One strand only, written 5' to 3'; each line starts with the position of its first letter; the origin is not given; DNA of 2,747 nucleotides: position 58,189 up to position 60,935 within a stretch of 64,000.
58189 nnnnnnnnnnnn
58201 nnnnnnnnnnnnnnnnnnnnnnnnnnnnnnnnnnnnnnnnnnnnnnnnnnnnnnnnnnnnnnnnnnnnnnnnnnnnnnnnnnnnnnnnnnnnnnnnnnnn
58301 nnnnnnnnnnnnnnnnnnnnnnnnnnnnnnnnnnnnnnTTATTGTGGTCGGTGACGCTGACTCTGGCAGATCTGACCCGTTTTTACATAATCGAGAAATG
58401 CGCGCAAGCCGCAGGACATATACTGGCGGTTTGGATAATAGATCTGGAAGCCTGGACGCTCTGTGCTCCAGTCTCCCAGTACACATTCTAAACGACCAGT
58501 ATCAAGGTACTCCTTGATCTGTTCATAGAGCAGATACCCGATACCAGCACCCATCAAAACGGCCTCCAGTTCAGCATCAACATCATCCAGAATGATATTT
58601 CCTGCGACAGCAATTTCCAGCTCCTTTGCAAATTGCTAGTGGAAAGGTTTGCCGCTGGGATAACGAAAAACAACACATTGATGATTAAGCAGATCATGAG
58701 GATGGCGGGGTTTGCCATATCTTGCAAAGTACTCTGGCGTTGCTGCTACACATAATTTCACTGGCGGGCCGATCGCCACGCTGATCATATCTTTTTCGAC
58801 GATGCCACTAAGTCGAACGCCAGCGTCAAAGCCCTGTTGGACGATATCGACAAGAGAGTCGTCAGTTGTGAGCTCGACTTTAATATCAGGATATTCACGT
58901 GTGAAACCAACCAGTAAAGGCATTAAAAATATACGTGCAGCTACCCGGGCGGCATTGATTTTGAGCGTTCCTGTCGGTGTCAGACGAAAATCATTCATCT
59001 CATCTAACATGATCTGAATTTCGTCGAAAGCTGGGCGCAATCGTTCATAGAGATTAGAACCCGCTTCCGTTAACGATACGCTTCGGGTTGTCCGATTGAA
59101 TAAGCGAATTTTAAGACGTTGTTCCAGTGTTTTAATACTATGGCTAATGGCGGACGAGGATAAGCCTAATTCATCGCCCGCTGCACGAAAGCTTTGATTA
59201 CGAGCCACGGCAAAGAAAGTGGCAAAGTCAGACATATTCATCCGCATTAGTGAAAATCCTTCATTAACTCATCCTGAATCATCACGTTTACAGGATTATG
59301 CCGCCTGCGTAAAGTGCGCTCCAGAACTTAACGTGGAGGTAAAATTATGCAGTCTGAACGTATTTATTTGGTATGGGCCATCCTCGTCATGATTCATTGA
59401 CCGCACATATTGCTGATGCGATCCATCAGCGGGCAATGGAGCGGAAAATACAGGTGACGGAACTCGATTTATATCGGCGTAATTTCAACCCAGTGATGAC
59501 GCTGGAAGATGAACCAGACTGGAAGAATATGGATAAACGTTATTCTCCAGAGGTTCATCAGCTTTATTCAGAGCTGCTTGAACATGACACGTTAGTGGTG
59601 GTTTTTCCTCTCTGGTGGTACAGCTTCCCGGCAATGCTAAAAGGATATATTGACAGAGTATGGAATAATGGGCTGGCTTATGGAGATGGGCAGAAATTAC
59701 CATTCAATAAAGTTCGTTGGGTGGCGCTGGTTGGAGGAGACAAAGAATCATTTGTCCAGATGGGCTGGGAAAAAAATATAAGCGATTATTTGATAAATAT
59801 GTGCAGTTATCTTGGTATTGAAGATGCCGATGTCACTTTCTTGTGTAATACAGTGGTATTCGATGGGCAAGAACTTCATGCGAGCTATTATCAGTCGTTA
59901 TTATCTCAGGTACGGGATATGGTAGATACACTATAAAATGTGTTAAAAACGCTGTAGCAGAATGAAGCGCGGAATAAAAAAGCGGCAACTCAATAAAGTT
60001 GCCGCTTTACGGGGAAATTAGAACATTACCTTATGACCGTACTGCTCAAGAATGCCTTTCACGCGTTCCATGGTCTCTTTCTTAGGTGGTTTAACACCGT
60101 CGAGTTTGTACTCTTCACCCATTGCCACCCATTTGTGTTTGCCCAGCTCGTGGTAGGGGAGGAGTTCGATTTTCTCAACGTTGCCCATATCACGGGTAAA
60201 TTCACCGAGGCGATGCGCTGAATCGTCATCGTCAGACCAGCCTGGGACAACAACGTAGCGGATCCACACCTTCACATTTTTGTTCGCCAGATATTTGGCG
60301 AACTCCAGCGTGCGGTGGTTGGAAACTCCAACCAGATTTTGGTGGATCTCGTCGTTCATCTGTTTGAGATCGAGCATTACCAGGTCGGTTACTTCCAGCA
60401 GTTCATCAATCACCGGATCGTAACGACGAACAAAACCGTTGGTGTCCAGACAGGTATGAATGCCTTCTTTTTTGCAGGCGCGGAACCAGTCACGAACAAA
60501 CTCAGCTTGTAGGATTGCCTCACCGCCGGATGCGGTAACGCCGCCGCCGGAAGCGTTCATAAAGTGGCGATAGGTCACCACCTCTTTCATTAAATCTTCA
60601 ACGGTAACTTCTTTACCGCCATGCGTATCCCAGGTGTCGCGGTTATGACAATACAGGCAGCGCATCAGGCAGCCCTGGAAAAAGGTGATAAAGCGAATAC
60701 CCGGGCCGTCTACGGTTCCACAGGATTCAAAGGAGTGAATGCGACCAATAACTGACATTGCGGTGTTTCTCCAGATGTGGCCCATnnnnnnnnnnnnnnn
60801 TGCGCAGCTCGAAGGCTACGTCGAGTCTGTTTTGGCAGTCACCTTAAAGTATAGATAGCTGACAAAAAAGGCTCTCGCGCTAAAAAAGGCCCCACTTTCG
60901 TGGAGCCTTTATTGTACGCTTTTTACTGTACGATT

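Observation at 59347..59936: Frameshift near the 5' end of ycaK separates the start codon and first beta-strand from the rest of the gene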

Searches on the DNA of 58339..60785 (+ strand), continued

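Call 34: get_annotated_region(hit=H201, flank=1500)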
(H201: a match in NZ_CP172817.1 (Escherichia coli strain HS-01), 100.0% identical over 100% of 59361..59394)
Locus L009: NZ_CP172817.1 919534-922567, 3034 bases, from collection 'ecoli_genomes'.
description: Escherichia coli strain HS-01 chromosome, complete genome
organism: Escherichia coli strain HS-01 (NCBI taxid 562)
replicon: chromosome; assembly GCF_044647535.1
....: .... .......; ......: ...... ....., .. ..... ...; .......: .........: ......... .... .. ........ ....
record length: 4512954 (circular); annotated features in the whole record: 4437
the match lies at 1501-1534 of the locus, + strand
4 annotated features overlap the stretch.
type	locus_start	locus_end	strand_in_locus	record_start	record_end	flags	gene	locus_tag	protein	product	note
CDS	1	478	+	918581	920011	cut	ycaM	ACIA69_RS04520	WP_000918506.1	APC family permease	-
CDS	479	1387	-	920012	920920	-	ycaN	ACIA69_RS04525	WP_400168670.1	LysR family transcriptional regulator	-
CDS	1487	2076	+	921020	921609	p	ycaK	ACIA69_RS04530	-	NAD(P)H oxidoreductase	frameshifted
CDS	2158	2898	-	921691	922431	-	pflA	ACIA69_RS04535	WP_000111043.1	pyruvate formate lyase 1-activating protein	-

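Call 35: get_annotated_region(hit=H222, flank=1500)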
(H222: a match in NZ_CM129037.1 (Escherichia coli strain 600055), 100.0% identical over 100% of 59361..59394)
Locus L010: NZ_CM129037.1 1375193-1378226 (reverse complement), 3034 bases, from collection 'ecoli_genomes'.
description: Escherichia coli strain 600055 chromosome, whole genome shotgun sequence
organism: Escherichia coli strain 600055 (NCBI taxid 562)
replicon: chromosome; assembly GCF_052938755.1
host: Homo sapiens; source: stool; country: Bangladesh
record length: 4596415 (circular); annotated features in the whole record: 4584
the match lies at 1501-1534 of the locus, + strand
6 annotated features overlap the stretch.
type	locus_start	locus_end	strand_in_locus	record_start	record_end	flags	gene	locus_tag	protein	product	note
CDS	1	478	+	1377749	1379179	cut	ycaM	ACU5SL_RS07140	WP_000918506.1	APC family permease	-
CDS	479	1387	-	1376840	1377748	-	ycaN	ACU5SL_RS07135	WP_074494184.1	LysR family transcriptional regulator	-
CDS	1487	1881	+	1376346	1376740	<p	-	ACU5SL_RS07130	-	NAD(P)H oxidoreductase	frameshifted; incomplete; partial in the middle of a contig; missing C-terminus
CDS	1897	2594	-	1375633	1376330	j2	-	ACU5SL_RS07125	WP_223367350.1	IS1 family transposase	programmed frameshift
CDS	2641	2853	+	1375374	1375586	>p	-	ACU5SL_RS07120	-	NAD(P)H oxidoreductase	incomplete; partial in the middle of a contig; missing N-terminus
CDS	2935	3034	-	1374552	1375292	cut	pflA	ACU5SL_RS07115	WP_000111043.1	pyruvate formate lyase 1-activating protein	-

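Call 36: get_annotated_region(hit=H219, flank=1500)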
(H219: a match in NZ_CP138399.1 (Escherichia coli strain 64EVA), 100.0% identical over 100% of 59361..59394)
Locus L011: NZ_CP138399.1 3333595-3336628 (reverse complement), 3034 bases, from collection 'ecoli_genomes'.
description: Escherichia coli strain 64EVA chromosome, complete genome
organism: Escherichia coli strain 64EVA (NCBI taxid 562)
replicon: chromosome; assembly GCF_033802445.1
host: Homo sapiens; source: feces; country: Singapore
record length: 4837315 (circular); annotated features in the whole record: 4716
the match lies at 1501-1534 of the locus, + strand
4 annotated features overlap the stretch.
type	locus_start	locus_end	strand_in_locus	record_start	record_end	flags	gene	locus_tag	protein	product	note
CDS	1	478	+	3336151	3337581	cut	ycaM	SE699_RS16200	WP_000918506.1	APC family permease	-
CDS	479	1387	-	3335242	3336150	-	ycaN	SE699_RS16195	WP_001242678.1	LysR family transcriptional regulator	-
CDS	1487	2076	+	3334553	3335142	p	ycaK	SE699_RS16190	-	NAD(P)H oxidoreductase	frameshifted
CDS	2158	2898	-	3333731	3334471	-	pflA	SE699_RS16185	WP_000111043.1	pyruvate formate lyase 1-activating protein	-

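Call 39: search_dna_similar(query=window:58339-60785:+, collection=ecoli_genomes, mode=near, max_rows=40, rows=spread)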
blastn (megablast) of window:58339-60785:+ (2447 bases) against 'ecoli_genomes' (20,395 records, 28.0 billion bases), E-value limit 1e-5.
Records with a match: 5429; places in all: 5862; records where one place covers at least 80% of the query: 3322.
Genomes with a match: 5426 of 5426; with a place that covers at least 80% of the query: 3322. Places per genome that has any: lowest 1, median 1, highest 20. On chromosomes: 5854 places; on plasmids: 8.
Best place of each record, by identity: >=99% 1477; 95-99% 3948; 90-95% 4.
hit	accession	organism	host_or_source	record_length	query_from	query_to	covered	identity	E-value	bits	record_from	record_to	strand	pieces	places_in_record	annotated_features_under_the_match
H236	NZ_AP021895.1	Escherichia coli strain 2018-11-3CC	Homo sapiens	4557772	1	2447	100%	99.9%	0e+0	4525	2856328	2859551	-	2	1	LysR substrate-binding domain-containing protein | pflA: pyruvate formate lyase 1-activating protein | IS1-like element IS1A family transposase | ycaK: NAD(P)H oxidoreductase | LysR family transcriptional regulator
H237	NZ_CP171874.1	Escherichia coli strain YZ22PE67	pig feces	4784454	1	2447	100%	99.8%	0e+0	4497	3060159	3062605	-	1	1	ycaN: LysR family transcriptional regulator | pflA: pyruvate formate lyase 1-activating protein | ycaK: NAD(P)H oxidoreductase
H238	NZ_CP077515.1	Escherichia coli O111:H8 strain 7-27 20A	bovine feces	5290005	1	2447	100%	99.4%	0e+0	4442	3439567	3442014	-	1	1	ycaN: LysR family transcriptional regulator | pflA: pyruvate formate lyase 1-activating protein | ycaK: NAD(P)H oxidoreductase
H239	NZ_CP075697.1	Escherichia coli strain STEC2018-607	Homo sapiens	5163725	1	2447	100%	99.3%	0e+0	4431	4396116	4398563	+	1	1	ycaN: LysR family transcriptional regulator | pflA: pyruvate formate lyase 1-activating protein | ycaK: NAD(P)H oxidoreductase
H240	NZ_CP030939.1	Escherichia coli strain AMSHJX01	Giant panda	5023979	1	2447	100%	99.2%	0e+0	4414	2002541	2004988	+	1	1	ycaN: LysR family transcriptional regulator | pflA: pyruvate formate lyase 1-activating protein | ycaK: NAD(P)H oxidoreductase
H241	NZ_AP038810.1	Escherichia coli strain 22-245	Gallus gallus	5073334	1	2447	100%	99.2%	0e+0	4414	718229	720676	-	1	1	ycaN: LysR family transcriptional regulator | pflA: pyruvate formate lyase 1-activating protein | ycaK: NAD(P)H oxidoreductase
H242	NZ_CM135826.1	Escherichia coli strain FXCREC035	Homo sapiens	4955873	1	2447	100%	99.2%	0e+0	4409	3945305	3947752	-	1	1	ycaN: LysR family transcriptional regulator | pflA: pyruvate formate lyase 1-activating protein | ycaK: NAD(P)H oxidoreductase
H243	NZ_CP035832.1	Escherichia coli strain 025542-1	Homo sapiens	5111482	1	2447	100%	99.1%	0e+0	4392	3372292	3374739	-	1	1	ycaN: LysR family transcriptional regulator | pflA: pyruvate formate lyase 1-activating protein | ycaK: NAD(P)H oxidoreductase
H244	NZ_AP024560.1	Escherichia coli strain NIPH17_0020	Homo sapiens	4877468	1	2447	100%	99.0%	0e+0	4386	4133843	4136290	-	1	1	ycaN: LysR family transcriptional regulator | pflA: pyruvate formate lyase 1-activating protein | ycaK: NAD(P)H oxidoreductase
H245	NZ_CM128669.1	Escherichia coli strain EC98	pharyngeal swab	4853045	1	2447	100%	99.0%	0e+0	4386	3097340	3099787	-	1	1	ycaN: LysR family transcriptional regulator | pflA: pyruvate formate lyase 1-activating protein | ycaK: NAD(P)H oxidoreductase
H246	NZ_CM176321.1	Escherichia coli strain CAVP888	Homo sapiens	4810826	1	2447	100%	99.0%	0e+0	4386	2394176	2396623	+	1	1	ycaN: LysR family transcriptional regulator | pflA: pyruvate formate lyase 1-activating protein | ycaK: NAD(P)H oxidoreductase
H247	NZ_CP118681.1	Escherichia coli strain HZDC01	ostriches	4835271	1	2447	100%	99.0%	0e+0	4381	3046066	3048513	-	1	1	ycaN: LysR family transcriptional regulator | pflA: pyruvate formate lyase 1-activating protein | ycaK: NAD(P)H oxidoreductase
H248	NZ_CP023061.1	Escherichia coli strain FORC_069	Homo sapiens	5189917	1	2447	100%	98.9%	0e+0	4375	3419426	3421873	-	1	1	ycaN: LysR family transcriptional regulator | pflA: pyruvate formate lyase 1-activating protein | ycaK: NAD(P)H oxidoreductase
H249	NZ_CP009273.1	Escherichia coli BW25113 strain K-12 substr. BW25113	B. L. Wanner laboratory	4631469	1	2447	100%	98.9%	0e+0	4375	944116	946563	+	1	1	ycaN: LysR family transcriptional regulator | pflA: pyruvate formate lyase 1-activating protein | ycaK: NAD(P)H oxidoreductase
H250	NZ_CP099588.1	Escherichia coli strain EMG2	Homo sapiens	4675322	1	2447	100%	98.9%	0e+0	4375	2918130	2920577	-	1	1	ycaN: LysR family transcriptional regulator | pflA: pyruvate formate lyase 1-activating protein | ycaK: NAD(P)H oxidoreductase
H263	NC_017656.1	Escherichia coli O55:H7 str. RM12579 strain RM12579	Homo sapiens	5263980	1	2447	38%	97.8%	0e+0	1616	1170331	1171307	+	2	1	pflA: pyruvate formate lyase 1-activating protein | hypothetical protein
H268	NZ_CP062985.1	Escherichia coli UTI89 strain UTI89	Homo sapiens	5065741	1638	2447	33%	98.4%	0e+0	1424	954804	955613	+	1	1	pflA: pyruvate formate lyase 1-activating protein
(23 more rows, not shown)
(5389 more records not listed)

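Call 40: get_annotated_region(hit=H268, flank=3500)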
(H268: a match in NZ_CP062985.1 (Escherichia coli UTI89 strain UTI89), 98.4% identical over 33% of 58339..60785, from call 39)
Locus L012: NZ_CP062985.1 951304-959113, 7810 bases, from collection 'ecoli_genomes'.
description: Escherichia coli UTI89 chromosome, complete genome
organism: Escherichia coli UTI89 strain UTI89 (NCBI taxid 364106)
replicon: chromosome; assembly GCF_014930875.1
host: Homo sapiens; source: urine; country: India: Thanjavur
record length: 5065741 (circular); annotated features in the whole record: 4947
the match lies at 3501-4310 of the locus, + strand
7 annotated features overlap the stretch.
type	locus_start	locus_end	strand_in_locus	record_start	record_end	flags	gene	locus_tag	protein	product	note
CDS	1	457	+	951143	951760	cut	dmsB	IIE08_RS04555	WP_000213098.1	dimethylsulfoxide reductase iron-sulfur subunit DmsB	-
CDS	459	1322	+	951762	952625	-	dmsC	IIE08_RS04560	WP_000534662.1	dimethyl sulfoxide reductase anchor subunit DmsC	-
CDS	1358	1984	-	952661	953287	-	ycaC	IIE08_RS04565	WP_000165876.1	isochorismate family cysteine hydrolase YcaC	-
CDS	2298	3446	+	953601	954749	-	ycaD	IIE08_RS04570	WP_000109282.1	MFS transporter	-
CDS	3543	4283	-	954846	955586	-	pflA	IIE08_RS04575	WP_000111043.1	pyruvate formate lyase 1-activating protein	-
CDS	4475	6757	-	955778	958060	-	pflB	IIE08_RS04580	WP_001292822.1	formate C-acetyltransferase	-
CDS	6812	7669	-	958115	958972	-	focA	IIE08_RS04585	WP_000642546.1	formate transporter FocA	-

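Call 41: get_annotated_region(hit=H263, flank=2500)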
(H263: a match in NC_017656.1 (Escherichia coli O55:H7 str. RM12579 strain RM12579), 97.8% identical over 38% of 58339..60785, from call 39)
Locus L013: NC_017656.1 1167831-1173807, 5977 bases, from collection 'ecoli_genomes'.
description: Escherichia coli O55:H7 str. RM12579, complete sequence
organism: Escherichia coli O55:H7 str. RM12579 strain RM12579 (NCBI taxid 1048689)
replicon: chromosome; assembly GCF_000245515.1
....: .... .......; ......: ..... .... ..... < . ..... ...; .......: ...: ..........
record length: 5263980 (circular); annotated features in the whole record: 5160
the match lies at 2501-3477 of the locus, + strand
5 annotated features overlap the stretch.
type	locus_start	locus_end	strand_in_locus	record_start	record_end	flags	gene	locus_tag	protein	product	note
CDS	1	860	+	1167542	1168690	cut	ycaD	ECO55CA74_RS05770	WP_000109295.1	MFS transporter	-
CDS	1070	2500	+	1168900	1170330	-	ycaM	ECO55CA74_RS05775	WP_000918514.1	APC family permease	-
CDS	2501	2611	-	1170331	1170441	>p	-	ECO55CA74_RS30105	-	hypothetical protein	incomplete; partial in the middle of a contig; missing N-terminus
CDS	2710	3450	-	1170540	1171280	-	pflA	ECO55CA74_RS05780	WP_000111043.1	pyruvate formate lyase 1-activating protein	-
CDS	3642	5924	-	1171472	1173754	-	pflB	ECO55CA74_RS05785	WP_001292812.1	formate C-acetyltransferase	-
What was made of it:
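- ycaN-ycaK is deleted in O55:H7, and ycaM-ycaN-ycaK is absent in UTI89 (calls 40, 41).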
